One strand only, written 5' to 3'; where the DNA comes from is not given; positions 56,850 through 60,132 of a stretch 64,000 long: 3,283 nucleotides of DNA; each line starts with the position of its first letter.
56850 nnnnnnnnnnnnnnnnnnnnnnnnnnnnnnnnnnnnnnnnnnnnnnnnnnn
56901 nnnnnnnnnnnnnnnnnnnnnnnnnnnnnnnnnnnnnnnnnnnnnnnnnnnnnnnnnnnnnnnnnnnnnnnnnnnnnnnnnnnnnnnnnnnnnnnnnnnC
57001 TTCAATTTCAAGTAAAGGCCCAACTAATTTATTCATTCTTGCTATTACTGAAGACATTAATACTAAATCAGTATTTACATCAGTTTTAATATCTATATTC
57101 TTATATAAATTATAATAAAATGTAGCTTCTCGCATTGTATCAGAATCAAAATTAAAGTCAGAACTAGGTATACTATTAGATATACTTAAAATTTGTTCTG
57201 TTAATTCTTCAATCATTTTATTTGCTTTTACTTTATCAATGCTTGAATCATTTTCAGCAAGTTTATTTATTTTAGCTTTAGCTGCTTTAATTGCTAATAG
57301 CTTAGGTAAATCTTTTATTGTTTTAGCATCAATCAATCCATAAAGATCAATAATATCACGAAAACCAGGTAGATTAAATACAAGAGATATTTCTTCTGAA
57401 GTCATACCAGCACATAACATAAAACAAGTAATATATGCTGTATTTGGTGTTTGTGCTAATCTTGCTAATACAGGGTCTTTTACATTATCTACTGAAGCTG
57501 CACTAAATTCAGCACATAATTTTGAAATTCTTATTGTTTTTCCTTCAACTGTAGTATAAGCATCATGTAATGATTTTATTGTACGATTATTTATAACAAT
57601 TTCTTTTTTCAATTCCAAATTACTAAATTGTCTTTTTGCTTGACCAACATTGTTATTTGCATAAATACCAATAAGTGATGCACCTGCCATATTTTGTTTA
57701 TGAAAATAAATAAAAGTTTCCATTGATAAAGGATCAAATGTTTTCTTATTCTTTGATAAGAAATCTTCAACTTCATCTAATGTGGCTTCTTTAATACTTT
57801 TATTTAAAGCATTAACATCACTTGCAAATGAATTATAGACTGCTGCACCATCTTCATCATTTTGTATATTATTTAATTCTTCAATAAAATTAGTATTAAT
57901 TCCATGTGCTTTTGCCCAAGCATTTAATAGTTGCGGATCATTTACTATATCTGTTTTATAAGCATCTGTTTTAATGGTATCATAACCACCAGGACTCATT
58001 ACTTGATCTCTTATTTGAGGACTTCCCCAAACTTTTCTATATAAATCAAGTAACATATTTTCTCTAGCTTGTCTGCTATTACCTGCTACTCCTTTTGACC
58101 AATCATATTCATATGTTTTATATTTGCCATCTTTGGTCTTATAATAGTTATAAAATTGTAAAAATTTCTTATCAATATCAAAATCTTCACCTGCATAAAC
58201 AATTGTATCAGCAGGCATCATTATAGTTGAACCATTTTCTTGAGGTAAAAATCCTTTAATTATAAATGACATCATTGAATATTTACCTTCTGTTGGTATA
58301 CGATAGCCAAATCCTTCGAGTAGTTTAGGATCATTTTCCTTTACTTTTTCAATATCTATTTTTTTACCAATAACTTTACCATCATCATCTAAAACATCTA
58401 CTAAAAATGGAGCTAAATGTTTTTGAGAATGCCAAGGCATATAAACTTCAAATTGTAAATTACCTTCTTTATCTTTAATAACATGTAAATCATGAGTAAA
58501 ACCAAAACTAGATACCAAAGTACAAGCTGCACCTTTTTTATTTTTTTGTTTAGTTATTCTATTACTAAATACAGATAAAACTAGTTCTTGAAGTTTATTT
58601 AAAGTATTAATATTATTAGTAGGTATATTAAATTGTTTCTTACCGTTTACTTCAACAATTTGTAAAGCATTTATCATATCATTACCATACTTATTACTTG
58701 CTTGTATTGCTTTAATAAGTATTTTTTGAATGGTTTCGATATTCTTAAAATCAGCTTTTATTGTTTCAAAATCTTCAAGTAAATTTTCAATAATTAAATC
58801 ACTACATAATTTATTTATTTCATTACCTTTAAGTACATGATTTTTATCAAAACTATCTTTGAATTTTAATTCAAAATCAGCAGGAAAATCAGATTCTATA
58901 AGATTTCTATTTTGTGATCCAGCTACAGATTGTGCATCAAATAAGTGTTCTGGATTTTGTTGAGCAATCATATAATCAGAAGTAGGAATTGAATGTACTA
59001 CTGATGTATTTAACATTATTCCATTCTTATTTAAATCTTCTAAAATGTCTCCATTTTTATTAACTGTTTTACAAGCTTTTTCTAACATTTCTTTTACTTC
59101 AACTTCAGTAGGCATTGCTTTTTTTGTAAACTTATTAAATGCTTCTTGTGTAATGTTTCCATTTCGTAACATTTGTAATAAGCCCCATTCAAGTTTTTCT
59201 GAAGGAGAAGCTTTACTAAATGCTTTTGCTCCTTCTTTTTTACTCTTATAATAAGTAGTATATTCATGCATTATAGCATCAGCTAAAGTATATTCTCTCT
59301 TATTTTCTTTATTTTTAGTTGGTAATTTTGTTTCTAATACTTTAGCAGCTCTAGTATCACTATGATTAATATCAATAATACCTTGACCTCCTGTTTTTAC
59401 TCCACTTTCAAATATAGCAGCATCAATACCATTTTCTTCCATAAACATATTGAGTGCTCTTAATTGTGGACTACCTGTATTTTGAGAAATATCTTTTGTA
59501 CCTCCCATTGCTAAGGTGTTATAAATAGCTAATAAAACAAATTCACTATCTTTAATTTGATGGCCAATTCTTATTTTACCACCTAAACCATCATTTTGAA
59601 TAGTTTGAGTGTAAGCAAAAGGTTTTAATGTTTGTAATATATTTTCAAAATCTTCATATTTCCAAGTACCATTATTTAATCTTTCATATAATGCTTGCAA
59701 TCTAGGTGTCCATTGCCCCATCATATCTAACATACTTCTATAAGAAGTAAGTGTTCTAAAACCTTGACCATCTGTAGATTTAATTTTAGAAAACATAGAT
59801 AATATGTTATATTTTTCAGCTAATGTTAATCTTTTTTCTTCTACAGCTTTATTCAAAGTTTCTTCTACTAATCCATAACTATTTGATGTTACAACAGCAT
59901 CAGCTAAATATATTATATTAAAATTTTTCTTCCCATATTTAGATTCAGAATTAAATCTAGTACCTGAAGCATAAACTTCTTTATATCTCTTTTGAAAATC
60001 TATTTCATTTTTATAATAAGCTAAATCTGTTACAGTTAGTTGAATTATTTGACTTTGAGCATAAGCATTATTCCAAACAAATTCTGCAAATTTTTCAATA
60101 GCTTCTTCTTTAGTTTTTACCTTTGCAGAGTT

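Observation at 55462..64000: Single-polypeptide two-DPBB RNA polymerase, crAss-like, encoded convergently to the structural block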

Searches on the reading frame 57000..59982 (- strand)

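Call 18: find_homologous_proteins(query=window:57000-59199:-, max_evalue=0.001)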
Query window:57000-59199:- (733 aa): 7 proteins with E <= 0.001 among 8000 candidates.
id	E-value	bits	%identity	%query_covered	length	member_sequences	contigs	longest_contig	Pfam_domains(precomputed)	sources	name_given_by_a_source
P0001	0.0e+0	1261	96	80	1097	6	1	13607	-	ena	-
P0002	1.5e-234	799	82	59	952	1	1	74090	-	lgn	-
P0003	1.5e-234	799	82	59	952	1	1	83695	-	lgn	-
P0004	1.0e-203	697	80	53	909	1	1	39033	-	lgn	-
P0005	3.5e-83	298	50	45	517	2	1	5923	-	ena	-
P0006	1.2e-82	297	50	45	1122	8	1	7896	-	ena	-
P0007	1.2e-69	254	43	46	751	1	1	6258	-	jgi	jgi:hypothetical protein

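Call 20: search_dna_similar(query=window:57252-59652:-, collection=phages, mode=protein, max_evalue=0.01, max_rows=60, rows=spread)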
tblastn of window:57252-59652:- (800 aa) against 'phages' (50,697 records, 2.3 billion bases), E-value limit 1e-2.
Records with a match: 108; places in all: 108; records where one place covers at least 80% of the query: 39.
Best place of each record, by identity: <60% 108.
By first word of the organism name: uncultured 48; Bacteroides 32; CrAssphage 7; Bacteriophage 6; IAS 2; Dulem 2; crAssphage 2; Cellulophaga 2; Caudoviricetes 2; bajarodcaudo 1; and 4 more.
By host as written in the record: - 64; Bacteroides intestinalis DSM 108646 25; Bacteroides cellulosilyticus 4; Homo sapiens 3; Bacteroides intestinalis APC919/174 2; Bacteroides thetaiotaomicron VPI-5484 2; Cellulophaga baltica #14 2; Bacteroides xylanisolvens APCS1/XY 2; and 4 more.
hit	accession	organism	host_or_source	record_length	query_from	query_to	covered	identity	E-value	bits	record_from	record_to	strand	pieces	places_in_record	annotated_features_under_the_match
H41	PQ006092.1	bajarodcaudo virus 1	Chaetodipus spinatus feces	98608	1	771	81%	35.7%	3e-35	328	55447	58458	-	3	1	hypothetical protein (x3) | endonuclease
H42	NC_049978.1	IAS virus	Homo sapiens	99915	1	758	91%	31.5%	1e-58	305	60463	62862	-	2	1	RNA polymerase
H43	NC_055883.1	uncultured phage cr85_1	human feces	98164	1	771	80%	35.6%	3e-39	345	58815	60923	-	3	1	putative RNA polymerase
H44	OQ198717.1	Kehishuvirus sp. 'tikkala'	Bacteroides cellulosilyticus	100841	1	771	81%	35.2%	2e-39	344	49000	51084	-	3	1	putative RNA polymerase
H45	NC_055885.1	uncultured phage cr128_1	human feces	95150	1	771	80%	35.1%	7e-38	337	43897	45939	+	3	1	putative RNA polymerase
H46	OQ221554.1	Bacteroides phage PhiCrAssBcn19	Bacteroides intestinalis DSM 108646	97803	1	771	81%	34.7%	3e-39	344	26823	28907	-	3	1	putative RNA polymerase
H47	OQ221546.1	Bacteroides phage PhiCrAssBcn11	Bacteroides intestinalis DSM 108646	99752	1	771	81%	34.7%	3e-39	344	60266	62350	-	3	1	putative RNA polymerase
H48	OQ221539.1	Bacteroides phage PhiCrAssBcn4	Bacteroides intestinalis DSM 108646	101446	1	771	81%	34.7%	3e-39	344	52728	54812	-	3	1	putative RNA polymerase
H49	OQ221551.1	Bacteroides phage PhiCrAssBcn16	Bacteroides intestinalis DSM 108646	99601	1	771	81%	34.7%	3e-39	344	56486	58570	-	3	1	putative RNA-polymerase subunit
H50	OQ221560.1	Bacteroides phage PhiCrAssBcn25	Bacteroides intestinalis DSM 108646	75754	1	771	81%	34.7%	3e-39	343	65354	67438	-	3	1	putative RNA polymerase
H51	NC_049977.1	Bacteroides phage crAss001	Bacteroides intestinalis APC919/174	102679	1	771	81%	34.7%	3e-39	343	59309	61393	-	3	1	putative RNA polymerase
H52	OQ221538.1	Bacteroides phage PhiCrAssBcn3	Bacteroides intestinalis DSM 108646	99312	1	771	81%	34.7%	3e-39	343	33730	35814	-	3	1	putative RNA polymerase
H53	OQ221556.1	Bacteroides phage PhiCrAssBcn21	Bacteroides intestinalis DSM 108646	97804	1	771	81%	34.7%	3e-39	344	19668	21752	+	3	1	putative RNA polymerase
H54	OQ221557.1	Bacteroides phage PhiCrAssBcn22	Bacteroides intestinalis DSM 108646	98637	1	771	81%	34.7%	3e-39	344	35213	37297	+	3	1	putative RNA polymerase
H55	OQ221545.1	Bacteroides phage PhiCrAssBcn10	Bacteroides intestinalis DSM 108646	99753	1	771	81%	34.7%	3e-39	344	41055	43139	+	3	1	putative RNA polymerase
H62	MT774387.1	uncultured phage cr111_1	human feces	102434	1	771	85%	26.2%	2e-14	204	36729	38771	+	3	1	putative RNA polymerase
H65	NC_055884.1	uncultured phage cr126_1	human feces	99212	214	769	70%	26.5%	1e-27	127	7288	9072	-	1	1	DUF1768 domain-containing protein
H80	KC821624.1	Cellulophaga phage phi14:2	Cellulophaga baltica #14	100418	441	500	8%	41.7%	1e-4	52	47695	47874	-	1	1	structural protein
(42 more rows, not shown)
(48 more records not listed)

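Call 21: get_annotated_region(hit=H80, flank=9000)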
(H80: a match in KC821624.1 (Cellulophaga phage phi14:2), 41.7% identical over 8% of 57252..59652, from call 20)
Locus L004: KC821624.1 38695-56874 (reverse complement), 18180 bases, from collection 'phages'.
description: Cellulophaga phage phi14:2, complete genome.
organism: Cellulophaga phage phi14:2 (NCBI taxid 1327990)
taxonomy: Viruses; Duplodnaviria; Heunggongvirae; Uroviricota; Caudoviricetes; Crassvirales; Steigviridae; Asinivirinae; Akihdevirus; Akihdevirus balticus
host: Cellulophaga baltica #14; source: seawater; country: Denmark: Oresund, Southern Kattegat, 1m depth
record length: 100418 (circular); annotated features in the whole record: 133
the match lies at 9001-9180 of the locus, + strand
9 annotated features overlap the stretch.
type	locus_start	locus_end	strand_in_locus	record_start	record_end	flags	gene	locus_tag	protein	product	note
CDS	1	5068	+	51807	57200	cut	-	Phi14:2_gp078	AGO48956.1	structural protein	annotation based on experimental MS/MS proteomics analysis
CDS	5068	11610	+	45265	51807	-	-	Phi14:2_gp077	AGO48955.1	structural protein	annotation based on experimental MS/MS proteomics analysis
CDS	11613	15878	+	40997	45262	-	-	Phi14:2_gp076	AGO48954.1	structural protein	annotation based on experimental MS/MS proteomics analysis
CDS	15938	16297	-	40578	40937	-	-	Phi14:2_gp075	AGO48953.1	hypothetical protein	-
CDS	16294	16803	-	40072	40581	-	-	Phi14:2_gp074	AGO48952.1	metallophosphatase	annotation based on sequence similarity to NCBI AFC21710, CDD cl13995, and Pfam PF12850.2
CDS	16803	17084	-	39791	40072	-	-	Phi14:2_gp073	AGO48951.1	hypothetical protein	-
CDS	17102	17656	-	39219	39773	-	-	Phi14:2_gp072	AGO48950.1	hypothetical protein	-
CDS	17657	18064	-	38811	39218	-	-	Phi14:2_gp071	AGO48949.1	hypothetical protein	-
CDS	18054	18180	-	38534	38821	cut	-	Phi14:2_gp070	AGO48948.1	hypothetical protein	-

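Call 22: get_annotated_region(hit=H42, flank=9000)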
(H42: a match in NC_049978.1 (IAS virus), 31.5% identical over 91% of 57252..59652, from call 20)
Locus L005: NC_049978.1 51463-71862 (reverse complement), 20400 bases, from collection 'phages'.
description: IAS virus, complete genome.
organism: IAS virus (NCBI taxid 1450749)
taxonomy: Viruses; Duplodnaviria; Heunggongvirae; Uroviricota; Caudoviricetes; Crassvirales; Steigviridae; Asinivirinae; Paundivirus; Paundivirus hollandii
host: Homo sapiens; source: stool samples; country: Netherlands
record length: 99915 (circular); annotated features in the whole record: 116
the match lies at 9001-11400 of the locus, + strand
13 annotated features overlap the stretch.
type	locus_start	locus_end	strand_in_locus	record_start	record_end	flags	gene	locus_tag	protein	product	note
CDS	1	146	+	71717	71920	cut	-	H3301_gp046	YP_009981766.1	mRNAse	-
CDS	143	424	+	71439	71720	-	-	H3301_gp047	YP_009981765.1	hypothetical protein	-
CDS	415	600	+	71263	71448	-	-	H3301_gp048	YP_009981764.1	hypothetical protein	-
CDS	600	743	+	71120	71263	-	-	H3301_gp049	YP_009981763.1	hypothetical protein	-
CDS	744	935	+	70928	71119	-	-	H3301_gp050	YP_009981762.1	hypothetical protein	-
CDS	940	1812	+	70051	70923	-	-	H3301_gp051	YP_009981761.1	flavin-dependent thymidylate synthase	-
CDS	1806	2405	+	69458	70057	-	-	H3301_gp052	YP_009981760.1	hypothetical protein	-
CDS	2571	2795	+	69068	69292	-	-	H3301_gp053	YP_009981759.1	hypothetical protein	-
CDS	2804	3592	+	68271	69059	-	-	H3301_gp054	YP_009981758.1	von Willebrand factor type A-like domain containing protein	-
CDS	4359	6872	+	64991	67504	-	-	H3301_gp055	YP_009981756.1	molybdenum carrier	-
CDS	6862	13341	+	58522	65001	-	-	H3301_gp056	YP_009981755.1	RNA polymerase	-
CDS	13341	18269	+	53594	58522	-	-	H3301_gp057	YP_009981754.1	RNA-polymerase subunit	-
CDS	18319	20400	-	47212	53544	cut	-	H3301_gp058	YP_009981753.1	RNA-polymerase subunit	-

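Call 23: get_annotated_region(hit=H62, flank=9000)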
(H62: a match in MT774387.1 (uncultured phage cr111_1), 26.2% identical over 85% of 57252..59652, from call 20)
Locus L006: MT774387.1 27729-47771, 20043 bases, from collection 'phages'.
description: Uncultured phage cr111_1, complete genome.
organism: uncultured phage cr111_1 (NCBI taxid 2772071)
taxonomy: Viruses; Duplodnaviria; Heunggongvirae; Uroviricota; Caudoviricetes; Crassvirales; Steigviridae; Asinivirinae; Lahndsivirus; Lahndsivirus rarus
host: -; source: human feces; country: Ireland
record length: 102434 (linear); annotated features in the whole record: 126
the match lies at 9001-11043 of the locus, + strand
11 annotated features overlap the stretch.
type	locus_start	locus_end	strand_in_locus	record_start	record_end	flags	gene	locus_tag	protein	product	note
CDS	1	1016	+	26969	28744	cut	-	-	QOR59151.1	hypothetical protein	gp_23260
CDS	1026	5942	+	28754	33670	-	-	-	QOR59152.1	putative RNA-polymerase subunit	gp_23261; putative RNA-polymerase subunit [phiCrAss001]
CDS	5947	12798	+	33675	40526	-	-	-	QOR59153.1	putative RNA polymerase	gp_23262; putative RNA polymerase [phiCrAss001]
CDS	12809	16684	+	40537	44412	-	-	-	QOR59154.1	putative RNA-polymerase subunit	gp_23263; putative RNA-polymerase subunit [phiCrAss001]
CDS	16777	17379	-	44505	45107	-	-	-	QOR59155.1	hypothetical protein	gp_23264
CDS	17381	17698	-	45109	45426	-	-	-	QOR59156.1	hypothetical protein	gp_23265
CDS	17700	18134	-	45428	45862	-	-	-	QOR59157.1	flavin-dependent thymidylate synthase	gp_23266; Thymidylate synthase, flavin-dependent [phiCrAss001]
CDS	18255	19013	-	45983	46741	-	-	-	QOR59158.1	hypothetical protein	gp_23267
CDS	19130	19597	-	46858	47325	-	-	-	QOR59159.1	flavin-dependent thymidylate synthase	gp_23268; Thymidylate synthase, flavin-dependent [phiCrAss001]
CDS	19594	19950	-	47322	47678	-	-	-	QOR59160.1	hypothetical protein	gp_23269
CDS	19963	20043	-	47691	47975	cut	-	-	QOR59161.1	hypothetical protein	gp_23270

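Call 24: get_annotated_region(hit=H65, flank=9000)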
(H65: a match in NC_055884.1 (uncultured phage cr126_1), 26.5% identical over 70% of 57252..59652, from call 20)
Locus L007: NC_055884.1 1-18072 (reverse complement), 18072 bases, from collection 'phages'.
description: CrAssphage cr126_1, complete genome.
organism: uncultured phage cr126_1 (NCBI taxid 2772075)
taxonomy: Viruses; Duplodnaviria; Heunggongvirae; Uroviricota; Caudoviricetes; Crassvirales; Steigviridae; Asinivirinae; Kolpuevirus; Kolpuevirus hominis
host: -; source: human feces; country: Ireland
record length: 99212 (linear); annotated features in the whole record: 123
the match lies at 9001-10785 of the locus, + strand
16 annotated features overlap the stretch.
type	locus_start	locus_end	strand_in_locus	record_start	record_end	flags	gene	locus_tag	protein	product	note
CDS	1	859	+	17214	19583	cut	-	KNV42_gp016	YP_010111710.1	DNA polymerase I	gp_24962; DNA polymerase I [phiCrAss001]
CDS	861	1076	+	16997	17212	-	-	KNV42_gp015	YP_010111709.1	hypothetical protein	gp_24961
CDS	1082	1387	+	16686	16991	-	-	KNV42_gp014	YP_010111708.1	hypothetical protein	gp_24960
CDS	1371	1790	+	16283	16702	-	-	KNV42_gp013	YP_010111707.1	hypothetical protein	gp_24959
CDS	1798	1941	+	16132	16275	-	-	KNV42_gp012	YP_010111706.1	hypothetical protein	gp_24958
CDS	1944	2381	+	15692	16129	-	-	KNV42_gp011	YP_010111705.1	polynucleotide kinase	gp_24957; Polynucleotide kinase [phiCrAss001]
CDS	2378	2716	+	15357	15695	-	-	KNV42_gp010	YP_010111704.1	Zn-ribbon protein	gp_24956; Zn-ribbon protein [phiCrAss001]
CDS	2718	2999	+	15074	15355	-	-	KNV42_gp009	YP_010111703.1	hypothetical protein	gp_24955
CDS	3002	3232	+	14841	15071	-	-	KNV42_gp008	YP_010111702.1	mRNAse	gp_24954; HicA toxin (mRNAse) [phiCrAss001]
CDS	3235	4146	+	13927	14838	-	-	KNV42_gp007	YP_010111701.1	flavin-dependent thymidylate synthase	gp_24953; Thymidylate synthase, flavin-dependent [phiCrAss001]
CDS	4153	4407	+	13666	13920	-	-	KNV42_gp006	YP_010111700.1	hypothetical protein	gp_24952; Contains nuclear pore complex-type fold [phiCrAss001]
CDS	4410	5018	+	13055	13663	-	-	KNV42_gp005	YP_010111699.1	hypothetical protein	gp_24951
CDS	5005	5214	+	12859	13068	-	-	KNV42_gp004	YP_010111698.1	hypothetical protein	gp_24950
CDS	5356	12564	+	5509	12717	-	-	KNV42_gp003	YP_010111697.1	DUF1768 domain-containing protein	gp_24949; VOG0154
CDS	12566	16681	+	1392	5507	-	-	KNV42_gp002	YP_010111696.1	putative RNA-polymerase subunit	gp_24948; putative RNA-polymerase subunit [phiCrAss001]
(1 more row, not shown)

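Call 30: find_homologous_proteins(query=A1, max_evalue=0.00001)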
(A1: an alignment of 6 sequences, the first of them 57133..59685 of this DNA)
Query A1 (6 sequences) (851 aa, profile of the alignment): 47 proteins with E <= 0.00001 among 8000 candidates.
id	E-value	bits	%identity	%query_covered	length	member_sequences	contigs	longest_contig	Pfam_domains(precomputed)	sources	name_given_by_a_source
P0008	8.5e-272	923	31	99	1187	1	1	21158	-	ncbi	-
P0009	5.6e-256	870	30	97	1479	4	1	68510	-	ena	-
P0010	6.8e-244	831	30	65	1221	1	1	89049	-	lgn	-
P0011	1.0e-226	774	30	84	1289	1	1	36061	-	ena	-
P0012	2.8e-221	756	36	92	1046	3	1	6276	-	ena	-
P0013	6.6e-204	698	36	33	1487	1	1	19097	-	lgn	-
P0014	1.3e-203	697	30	75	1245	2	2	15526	-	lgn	-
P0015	6.8e-199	682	37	97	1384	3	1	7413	-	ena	-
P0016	1.2e-198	681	36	33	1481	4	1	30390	-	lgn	-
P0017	2.4e-195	670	27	92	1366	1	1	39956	-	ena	-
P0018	1.7e-194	667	37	33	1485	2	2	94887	-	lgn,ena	-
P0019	1.3e-192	661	37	35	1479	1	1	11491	-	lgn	-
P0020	9.2e-191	655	30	69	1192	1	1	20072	-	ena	-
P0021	1.0e-189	651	31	57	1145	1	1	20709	-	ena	-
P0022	2.7e-189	650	36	35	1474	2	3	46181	-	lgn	-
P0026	2.0e-176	607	33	31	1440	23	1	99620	-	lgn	-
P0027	9.5e-176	605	34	28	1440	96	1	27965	-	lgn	-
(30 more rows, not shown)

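Call 34: search_protein_families(library=pfam, proteins=[L005:4359-6869:+], max_evalue=1)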
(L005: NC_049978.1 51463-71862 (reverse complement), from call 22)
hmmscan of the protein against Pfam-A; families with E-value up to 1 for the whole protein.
L005:4359-6869:+ (837 aa): 3 families
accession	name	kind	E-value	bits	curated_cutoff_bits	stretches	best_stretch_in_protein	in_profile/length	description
PF12694.12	cpYpsA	-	7e-27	94.4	26.2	1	268-415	1-138/145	Circularly permutated YpsA SLOG family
PF25176.1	DUF7831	-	0.00073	19.8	27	0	84-107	6-29/118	Family of unknown function (DUF7831)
PF10523.15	BEN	-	0.088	13.5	23.2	1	617-653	31-73/76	BEN domain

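Call 51: predict_structure(alignment_id=A2)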
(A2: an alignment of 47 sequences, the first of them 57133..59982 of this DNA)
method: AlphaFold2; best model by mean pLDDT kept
length: 950 residues; sequences in the alignment: 47
mean_pLDDT: 75.9   pTM: 0.64
mean pLDDT of the five models: 75.9, 72.5, 72.2, 71.8, 70.9
residues with pLDDT >= 90: 87; 70-90: 605; 50-70: 194; < 50: 64
segments of 3 or more residues with pLDDT < 50: 1-6, 30-34, 66-71, 117-120, 160-169, 224-227, 316-320, 344-351, 601-603, 941-950
pLDDT, mean of each block of 10 residues (from residue 1): 44 85 74 55 80 81 55 71 80 82 78 55 66 65 60 60 42 79 84 59 77 86 53 83 62 72 83 77 82 86 74 52 71 75 48 64 74 77 83 90 89 89 81 84 89 82 86 75 68 68 84 82 85 76 89 88 61 84 73 61 66 90 91 92 90 80 75 91 88 86 70 78 88 90 78 72 75 82 75 73 82 83 87 79 85 89 87 73 67 74 79 83 83 64 45
secondary structure, 60 per line:
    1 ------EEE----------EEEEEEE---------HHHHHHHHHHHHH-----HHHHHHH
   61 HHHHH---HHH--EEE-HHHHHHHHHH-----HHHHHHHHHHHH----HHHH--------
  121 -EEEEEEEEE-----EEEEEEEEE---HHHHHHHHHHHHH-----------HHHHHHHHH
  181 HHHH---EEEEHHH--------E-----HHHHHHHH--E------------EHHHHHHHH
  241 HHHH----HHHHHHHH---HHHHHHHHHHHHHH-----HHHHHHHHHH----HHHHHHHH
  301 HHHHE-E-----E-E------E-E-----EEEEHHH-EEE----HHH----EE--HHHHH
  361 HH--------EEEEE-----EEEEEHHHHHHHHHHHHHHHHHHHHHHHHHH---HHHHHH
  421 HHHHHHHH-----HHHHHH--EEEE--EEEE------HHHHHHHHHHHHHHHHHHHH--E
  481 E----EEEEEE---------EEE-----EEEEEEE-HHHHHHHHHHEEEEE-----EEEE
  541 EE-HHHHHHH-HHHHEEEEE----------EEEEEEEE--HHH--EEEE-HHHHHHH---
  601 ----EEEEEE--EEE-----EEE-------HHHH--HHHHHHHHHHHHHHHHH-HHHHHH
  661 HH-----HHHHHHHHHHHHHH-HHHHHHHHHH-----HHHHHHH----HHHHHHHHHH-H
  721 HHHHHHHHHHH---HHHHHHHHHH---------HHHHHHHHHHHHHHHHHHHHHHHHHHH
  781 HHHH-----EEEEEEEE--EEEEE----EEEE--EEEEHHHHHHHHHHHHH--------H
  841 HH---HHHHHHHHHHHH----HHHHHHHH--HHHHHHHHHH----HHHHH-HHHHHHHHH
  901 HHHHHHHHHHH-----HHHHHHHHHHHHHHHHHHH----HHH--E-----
elements in order (helices of 4 or more, strands of 3 or more residues): E7-9 E20-26 H36-48 H54-65 E74-76 H78-87 H93-104 H109-112 E122-130 E136-144 H148-160 H172-184 E188-191 H209-216 H233-244 H249-256 H260-273 H279-288 H293-304 E330-333 E338-340 H356-362 E371-375 E381-385 H386-411 H415-428 H434-439 E442-445 E448-451 H458-477 E486-491 E501-503 E509-515 H517-526 E527-531 E537-542 H544-550 H552-555 E556-560 E571-578 E586-589 H591-597 E605-610 E613-615 E621-623 H631-634 H637-653 H655-662 H668-681 H683-692 H698-704 H709-718 H720-731 H735-744 H754-784 E790-797 E800-804 E809-812 E815-818 H819-831 H846-857 H862-869 H872-881 H886-890 H892-911 H917-935
